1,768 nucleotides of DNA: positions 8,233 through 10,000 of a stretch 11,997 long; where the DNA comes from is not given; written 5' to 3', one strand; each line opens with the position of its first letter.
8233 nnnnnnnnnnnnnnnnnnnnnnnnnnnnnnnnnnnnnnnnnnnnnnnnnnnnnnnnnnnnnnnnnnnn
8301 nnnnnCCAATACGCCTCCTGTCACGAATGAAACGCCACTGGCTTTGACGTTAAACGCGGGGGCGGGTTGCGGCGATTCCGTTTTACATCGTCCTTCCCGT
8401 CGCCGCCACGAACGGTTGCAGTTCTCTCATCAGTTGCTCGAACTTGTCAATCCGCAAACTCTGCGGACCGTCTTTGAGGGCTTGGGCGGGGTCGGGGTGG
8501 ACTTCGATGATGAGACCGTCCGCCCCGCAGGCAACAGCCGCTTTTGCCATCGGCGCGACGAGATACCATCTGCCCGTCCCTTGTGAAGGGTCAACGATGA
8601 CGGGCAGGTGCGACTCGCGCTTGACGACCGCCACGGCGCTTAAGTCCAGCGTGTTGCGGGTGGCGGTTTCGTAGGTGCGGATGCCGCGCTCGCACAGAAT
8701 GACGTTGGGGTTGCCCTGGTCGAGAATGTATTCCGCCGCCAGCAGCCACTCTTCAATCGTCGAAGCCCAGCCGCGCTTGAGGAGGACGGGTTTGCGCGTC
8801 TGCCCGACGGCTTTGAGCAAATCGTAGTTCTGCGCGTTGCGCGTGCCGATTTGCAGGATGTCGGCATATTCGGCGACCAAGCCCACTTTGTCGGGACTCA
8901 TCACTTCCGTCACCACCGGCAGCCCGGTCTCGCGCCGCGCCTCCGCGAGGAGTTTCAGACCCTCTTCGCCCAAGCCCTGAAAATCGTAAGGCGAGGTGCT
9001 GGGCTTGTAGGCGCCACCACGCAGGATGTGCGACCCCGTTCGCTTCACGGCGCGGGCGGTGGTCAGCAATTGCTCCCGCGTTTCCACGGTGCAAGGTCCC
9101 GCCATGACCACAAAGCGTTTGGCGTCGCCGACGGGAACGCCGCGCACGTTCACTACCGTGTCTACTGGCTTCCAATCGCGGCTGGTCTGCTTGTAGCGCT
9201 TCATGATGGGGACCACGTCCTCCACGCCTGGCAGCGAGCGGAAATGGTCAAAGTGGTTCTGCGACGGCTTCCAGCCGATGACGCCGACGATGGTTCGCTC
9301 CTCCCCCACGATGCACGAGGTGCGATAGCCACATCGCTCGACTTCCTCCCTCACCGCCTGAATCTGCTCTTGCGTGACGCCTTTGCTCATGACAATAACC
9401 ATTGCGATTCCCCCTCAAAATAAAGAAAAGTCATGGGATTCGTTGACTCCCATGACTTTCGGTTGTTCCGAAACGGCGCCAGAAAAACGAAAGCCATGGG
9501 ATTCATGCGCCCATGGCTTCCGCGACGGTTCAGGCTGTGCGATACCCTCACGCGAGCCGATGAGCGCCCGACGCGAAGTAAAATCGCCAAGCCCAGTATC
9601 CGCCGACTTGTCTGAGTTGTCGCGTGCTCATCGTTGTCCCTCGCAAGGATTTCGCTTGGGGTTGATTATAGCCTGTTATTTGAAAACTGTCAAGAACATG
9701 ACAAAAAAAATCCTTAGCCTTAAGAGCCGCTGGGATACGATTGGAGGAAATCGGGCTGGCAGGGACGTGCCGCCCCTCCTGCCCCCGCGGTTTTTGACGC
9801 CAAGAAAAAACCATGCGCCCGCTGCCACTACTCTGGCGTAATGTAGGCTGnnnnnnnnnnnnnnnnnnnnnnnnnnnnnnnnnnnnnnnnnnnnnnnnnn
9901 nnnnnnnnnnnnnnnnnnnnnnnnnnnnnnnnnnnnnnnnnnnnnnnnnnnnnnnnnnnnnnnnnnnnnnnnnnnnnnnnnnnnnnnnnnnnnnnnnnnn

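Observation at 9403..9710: Ribosome-mediated attenuator with a Tyr/Trp/Phe-rich leader peptide controlling a DAHP synthase gene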

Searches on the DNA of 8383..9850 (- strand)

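Call 4: search_rna_families(source=window, threshold=evalue, max_evalue=10, start=9300, end=9850, show_alignments=3)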
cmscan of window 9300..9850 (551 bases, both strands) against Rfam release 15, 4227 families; matches with E-value up to 10: 6.
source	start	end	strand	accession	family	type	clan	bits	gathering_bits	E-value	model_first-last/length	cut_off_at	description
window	9743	9779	+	RF03101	RAGATH-31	Gene; sRNA;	-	16.7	71.8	2.6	1-54/54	no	RAGATH-31 RNA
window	9545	9578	-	RF00700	mir-375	Gene; miRNA;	-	16.5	46.7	0.65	1-67/67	no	mir-375 microRNA precursor family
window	9738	9813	+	RF01698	Chloroflexi-1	Gene; sRNA;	-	16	80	1.7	1-84/84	no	Chloroflexi-1 RNA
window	9437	9510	-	RF00662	mir-132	Gene; miRNA;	-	15.6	52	1.8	1-84/84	no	mir-132 microRNA precursor family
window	9401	9484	-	RF04136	MIR1862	Gene; miRNA;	-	14.6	84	7.3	1-90/90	no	MIR1862 microRNA precursor family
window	9720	9813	-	RF01947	KCNQ1OT1_2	Gene; lncRNA;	-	13.4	80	8.5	108-196/196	no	KCNQ1 overlapping transcript 1 conserved region 2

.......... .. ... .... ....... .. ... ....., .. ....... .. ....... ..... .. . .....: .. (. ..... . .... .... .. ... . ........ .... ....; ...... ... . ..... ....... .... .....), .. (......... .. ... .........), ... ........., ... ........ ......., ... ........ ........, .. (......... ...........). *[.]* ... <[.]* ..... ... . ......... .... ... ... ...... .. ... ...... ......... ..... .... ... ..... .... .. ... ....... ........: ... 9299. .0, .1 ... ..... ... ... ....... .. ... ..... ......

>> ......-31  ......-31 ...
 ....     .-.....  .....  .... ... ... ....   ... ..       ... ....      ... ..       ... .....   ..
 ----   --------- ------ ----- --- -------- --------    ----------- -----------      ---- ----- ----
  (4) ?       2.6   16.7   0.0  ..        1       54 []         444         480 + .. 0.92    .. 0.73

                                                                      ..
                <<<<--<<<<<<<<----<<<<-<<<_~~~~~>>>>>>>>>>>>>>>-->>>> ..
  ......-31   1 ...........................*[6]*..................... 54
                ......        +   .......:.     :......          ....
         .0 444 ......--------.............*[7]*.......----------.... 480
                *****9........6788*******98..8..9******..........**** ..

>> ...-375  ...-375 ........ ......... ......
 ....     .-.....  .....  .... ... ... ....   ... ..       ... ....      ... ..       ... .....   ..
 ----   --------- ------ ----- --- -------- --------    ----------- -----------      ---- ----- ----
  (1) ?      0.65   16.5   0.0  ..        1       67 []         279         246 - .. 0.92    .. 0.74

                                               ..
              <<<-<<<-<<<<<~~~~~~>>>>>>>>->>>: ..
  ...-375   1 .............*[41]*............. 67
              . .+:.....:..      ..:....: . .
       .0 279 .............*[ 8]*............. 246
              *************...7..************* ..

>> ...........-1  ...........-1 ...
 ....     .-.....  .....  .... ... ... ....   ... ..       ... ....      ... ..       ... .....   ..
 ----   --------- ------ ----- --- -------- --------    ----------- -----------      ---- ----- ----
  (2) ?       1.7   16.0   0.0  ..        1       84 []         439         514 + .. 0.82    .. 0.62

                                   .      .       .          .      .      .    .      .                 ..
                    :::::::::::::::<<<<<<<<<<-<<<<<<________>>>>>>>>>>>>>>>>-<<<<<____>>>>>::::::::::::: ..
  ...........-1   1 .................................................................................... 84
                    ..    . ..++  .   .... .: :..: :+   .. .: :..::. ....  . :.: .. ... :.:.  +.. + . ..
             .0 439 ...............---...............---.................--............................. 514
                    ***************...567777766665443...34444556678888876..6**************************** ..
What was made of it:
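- On T-box riboswitch (RF00230): No Rfam match even at E<=10 (call 4).
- On Rfam amino-acid leader families (Trp, Phe, His, Thr, Leu leaders and the leu/phe leader): cmscan of 9300-9850 at E<=10 returns only chance-level hits to unrelated families (call 4).
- Closest known: Classical enterobacterial attenuators: trpL, pheL. Different: No match to the Rfam Trp, Phe, His, Thr or Leu leader models at E<=10 (call 4).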

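Call 35: search_rna_families(sources=[L008, L025, L044, L014, L018, L006, L040, L004, L012, L066, L035, L001, L021, L039, L067, L087, L086, L083, L092, L082], threshold=gathering)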
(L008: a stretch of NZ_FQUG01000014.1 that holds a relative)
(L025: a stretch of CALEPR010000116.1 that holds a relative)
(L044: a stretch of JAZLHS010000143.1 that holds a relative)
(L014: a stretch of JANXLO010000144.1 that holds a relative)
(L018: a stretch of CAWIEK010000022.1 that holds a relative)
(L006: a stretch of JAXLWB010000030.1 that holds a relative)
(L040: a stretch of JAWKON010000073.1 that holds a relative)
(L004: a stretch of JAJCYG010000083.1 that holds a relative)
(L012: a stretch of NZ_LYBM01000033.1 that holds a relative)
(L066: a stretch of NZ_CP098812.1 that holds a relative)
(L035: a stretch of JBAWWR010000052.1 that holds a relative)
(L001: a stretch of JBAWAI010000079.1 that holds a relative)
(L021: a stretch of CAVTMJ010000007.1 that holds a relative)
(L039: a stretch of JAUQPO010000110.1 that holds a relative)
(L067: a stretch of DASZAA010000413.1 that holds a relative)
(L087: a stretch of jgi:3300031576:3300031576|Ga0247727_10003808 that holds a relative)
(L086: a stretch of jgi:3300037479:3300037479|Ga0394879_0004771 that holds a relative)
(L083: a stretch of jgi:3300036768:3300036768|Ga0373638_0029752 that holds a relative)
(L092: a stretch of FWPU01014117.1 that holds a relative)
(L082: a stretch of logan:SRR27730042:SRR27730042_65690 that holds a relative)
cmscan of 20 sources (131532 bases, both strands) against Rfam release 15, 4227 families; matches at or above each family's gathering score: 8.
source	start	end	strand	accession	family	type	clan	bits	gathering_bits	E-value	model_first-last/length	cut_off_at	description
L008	2691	2958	+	RF00230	T-box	Cis-reg; leader;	-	112.3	93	1e-23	1-219/219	no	T-box leader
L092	281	353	-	RF00005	tRNA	Gene; tRNA;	CL00001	66.9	29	4.5e-12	1-71/71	no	tRNA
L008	5460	5534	+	RF00005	tRNA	Gene; tRNA;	CL00001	66.7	29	5.1e-12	1-71/71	no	tRNA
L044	3177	3248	+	RF00005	tRNA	Gene; tRNA;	CL00001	66.1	29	7.7e-12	1-71/71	no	tRNA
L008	5541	5612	+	RF00005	tRNA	Gene; tRNA;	CL00001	64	29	2.9e-11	1-71/71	no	tRNA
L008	5618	5688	+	RF00005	tRNA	Gene; tRNA;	CL00001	62.9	29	5.7e-11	1-71/71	no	tRNA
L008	5731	5801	+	RF00005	tRNA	Gene; tRNA;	CL00001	62.9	29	5.7e-11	1-71/71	no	tRNA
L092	201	273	-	RF00005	tRNA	Gene; tRNA;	CL00001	59.6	29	4.7e-10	1-71/71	no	tRNA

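Call 69: search_rna_families(sources=[L093, L094, L095, L097, L054], threshold=gathering)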
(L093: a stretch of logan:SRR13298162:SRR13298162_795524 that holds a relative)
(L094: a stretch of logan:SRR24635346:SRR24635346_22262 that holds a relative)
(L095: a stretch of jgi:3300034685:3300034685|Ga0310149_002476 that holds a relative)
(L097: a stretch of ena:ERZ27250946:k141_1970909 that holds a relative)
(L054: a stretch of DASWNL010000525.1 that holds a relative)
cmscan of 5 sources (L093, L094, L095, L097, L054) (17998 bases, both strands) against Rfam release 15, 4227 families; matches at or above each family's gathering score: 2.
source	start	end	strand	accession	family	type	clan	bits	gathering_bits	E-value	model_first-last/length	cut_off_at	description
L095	1106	1384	+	RF00230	T-box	Cis-reg; leader;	-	118.4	93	3.8e-26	1-219/219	no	T-box leader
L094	332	613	+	RF00230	T-box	Cis-reg; leader;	-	106.6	93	4.3e-23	1-219/219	no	T-box leader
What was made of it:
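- On T-box riboswitch (RF00230): The same search detects T-boxes in L008, L094 and L095 (calls 35, 69).
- Closest known: T-box leaders upstream of type Ibeta DAHP synthase in Firmicutes. Same: The next-nearest DAHPS homologues (about 64% identity: L094, L095) and Schwartzia (L008) carry T-boxes at 106-118 bits (calls 35, 69).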
